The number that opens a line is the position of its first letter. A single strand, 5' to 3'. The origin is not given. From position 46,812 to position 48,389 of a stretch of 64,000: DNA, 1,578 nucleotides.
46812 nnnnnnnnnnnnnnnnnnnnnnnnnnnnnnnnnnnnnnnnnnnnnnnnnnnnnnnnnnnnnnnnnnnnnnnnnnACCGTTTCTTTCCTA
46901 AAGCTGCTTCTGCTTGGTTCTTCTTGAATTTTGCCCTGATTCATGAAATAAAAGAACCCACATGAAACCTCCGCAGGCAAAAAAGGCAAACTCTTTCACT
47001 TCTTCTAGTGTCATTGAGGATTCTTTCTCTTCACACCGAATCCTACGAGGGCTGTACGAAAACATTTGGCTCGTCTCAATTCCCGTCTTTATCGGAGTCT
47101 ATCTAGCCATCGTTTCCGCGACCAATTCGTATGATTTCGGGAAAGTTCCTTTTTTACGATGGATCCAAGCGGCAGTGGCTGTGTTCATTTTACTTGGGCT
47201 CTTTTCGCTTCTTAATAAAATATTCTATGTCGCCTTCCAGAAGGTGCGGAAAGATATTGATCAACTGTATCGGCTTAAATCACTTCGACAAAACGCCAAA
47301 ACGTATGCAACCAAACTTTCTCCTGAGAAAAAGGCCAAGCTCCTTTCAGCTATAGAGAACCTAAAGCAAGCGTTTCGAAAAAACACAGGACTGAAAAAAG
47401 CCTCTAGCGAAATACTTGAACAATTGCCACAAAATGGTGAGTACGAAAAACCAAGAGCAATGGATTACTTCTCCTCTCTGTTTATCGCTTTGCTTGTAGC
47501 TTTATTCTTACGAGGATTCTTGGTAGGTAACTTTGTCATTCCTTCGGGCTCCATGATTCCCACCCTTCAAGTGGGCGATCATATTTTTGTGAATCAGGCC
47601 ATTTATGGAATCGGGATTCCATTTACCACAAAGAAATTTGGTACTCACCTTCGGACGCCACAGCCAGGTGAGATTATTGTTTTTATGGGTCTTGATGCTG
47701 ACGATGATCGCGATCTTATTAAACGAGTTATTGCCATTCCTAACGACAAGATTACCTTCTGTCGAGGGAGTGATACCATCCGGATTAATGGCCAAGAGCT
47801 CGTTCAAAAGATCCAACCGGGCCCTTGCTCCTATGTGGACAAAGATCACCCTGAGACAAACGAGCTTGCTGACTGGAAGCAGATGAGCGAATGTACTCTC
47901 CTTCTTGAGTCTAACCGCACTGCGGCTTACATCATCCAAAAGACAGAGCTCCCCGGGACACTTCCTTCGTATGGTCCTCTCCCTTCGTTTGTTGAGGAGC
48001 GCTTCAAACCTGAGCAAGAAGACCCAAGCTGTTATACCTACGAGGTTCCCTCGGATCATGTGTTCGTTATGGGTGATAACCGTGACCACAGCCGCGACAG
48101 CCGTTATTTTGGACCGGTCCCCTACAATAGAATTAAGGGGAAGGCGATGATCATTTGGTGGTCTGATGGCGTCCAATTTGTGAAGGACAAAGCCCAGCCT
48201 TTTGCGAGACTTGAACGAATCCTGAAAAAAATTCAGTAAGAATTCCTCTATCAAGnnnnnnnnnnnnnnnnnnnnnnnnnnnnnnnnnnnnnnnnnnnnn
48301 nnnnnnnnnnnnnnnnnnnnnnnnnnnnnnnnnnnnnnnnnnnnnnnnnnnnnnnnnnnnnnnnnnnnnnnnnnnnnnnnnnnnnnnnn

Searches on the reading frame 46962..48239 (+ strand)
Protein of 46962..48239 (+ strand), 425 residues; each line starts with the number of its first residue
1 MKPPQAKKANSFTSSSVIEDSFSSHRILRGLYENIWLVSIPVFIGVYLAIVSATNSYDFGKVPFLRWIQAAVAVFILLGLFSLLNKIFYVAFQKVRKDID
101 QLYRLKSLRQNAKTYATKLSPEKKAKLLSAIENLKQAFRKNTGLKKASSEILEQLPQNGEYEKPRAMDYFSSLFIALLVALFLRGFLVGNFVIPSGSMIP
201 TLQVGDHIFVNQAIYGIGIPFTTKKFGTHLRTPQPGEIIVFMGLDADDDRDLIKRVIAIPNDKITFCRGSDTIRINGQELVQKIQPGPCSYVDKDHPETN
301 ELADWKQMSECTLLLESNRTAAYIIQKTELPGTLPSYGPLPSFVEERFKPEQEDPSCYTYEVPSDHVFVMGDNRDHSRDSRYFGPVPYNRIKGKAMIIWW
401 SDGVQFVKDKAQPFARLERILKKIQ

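Call 30: search_protein_families(library=pfam, proteins=[window:46962-48239:+], max_evalue=0.01)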
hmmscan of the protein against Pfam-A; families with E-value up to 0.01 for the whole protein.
window:46962-48239:+ (425 aa): 2 families
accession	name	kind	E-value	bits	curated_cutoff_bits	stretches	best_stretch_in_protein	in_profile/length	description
PF10502.14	Peptidase_S26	-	1.3e-40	139.5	22.9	1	168-400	3-168/168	Signal peptidase, peptidase S26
PF00664.28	ABC_membrane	-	0.0014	18.8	28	1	36-138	14-115/274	ABC transporter transmembrane region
